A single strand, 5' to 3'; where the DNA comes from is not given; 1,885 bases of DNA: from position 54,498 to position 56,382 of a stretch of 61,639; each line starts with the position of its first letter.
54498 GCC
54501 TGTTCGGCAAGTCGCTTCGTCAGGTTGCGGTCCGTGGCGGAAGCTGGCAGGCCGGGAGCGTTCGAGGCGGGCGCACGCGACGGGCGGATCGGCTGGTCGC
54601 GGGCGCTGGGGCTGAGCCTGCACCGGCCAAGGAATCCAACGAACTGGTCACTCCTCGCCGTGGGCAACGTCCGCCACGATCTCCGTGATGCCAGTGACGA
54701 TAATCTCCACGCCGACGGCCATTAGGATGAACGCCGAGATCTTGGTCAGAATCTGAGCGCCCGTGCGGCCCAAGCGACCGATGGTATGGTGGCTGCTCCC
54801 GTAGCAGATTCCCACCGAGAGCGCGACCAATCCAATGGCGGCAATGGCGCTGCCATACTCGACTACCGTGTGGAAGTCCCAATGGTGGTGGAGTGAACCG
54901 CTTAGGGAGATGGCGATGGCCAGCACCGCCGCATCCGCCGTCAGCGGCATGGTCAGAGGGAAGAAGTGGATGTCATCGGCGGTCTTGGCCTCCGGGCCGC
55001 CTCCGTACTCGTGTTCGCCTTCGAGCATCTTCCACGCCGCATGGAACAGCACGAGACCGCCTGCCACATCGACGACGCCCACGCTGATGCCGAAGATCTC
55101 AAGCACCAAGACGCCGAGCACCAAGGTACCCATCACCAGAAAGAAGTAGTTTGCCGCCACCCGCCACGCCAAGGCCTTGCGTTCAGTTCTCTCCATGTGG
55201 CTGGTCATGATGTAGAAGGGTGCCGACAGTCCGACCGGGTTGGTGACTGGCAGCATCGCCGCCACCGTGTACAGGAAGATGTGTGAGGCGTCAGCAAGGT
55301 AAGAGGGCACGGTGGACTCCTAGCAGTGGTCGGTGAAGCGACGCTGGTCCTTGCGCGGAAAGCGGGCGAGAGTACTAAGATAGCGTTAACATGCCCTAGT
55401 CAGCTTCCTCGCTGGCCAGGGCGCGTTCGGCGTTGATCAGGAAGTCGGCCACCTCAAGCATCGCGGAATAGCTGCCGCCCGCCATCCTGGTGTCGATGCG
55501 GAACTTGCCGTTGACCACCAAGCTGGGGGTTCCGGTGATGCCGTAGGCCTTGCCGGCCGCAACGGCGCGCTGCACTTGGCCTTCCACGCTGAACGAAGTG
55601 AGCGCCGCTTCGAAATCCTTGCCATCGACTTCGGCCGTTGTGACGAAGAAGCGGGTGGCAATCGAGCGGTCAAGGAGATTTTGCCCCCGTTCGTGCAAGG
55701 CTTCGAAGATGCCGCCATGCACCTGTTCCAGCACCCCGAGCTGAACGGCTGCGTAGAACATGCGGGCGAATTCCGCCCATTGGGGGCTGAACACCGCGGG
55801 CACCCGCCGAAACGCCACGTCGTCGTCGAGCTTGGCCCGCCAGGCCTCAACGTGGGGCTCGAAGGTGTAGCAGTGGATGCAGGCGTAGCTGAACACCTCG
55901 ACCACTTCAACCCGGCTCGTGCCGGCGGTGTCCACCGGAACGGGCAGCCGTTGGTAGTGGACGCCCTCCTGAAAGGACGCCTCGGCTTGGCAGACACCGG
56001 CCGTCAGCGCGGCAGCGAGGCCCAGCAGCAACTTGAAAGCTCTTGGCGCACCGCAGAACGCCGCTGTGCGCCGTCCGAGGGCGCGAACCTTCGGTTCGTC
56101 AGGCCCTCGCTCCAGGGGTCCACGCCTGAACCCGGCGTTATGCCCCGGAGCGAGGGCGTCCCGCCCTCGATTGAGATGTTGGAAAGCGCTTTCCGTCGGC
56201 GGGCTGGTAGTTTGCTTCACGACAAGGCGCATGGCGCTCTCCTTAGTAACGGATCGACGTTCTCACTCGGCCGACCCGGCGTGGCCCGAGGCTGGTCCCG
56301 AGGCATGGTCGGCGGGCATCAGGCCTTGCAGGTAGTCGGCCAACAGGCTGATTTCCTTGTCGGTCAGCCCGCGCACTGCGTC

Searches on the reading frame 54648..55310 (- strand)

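Call 7: search_protein_families(library=pfam, max_evalue=0.01, proteins=[window:54648-55310:-])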
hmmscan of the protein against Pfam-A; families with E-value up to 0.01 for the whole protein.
window:54648-55310:- (220 aa): 1 family
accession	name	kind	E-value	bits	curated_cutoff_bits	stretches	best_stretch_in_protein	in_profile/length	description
PF01914.23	MarC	-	4.2e-34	118.2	23.9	1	11-211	3-202/203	MarC family integral membrane protein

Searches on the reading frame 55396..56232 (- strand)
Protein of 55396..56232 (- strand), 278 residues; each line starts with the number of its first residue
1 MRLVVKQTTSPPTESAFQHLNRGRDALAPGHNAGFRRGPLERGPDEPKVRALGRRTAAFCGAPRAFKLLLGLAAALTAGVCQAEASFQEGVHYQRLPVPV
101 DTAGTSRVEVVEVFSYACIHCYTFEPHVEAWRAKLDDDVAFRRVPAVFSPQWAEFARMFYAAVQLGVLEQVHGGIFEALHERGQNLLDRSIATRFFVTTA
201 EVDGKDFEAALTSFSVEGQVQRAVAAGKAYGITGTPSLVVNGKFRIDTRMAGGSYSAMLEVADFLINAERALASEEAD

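Call 7: search_protein_families(library=pfam, max_evalue=0.01, proteins=[window:55396-56232:-])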
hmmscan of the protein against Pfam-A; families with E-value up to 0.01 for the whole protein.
window:55396-56232:- (278 aa): 3 families
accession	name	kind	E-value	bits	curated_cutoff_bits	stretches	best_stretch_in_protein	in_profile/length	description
PF01323.26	DSBA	-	1.2e-14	55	25.6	1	151-244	84-176/191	DSBA-like thioredoxin domain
PF13462.12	Thioredoxin_4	-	7.9e-09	36.4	23.2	1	107-245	14-150/165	Thioredoxin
PF13192.12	Thioredoxin_3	-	0.0027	18.2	24.8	0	228-246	43-61/76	Thioredoxin domain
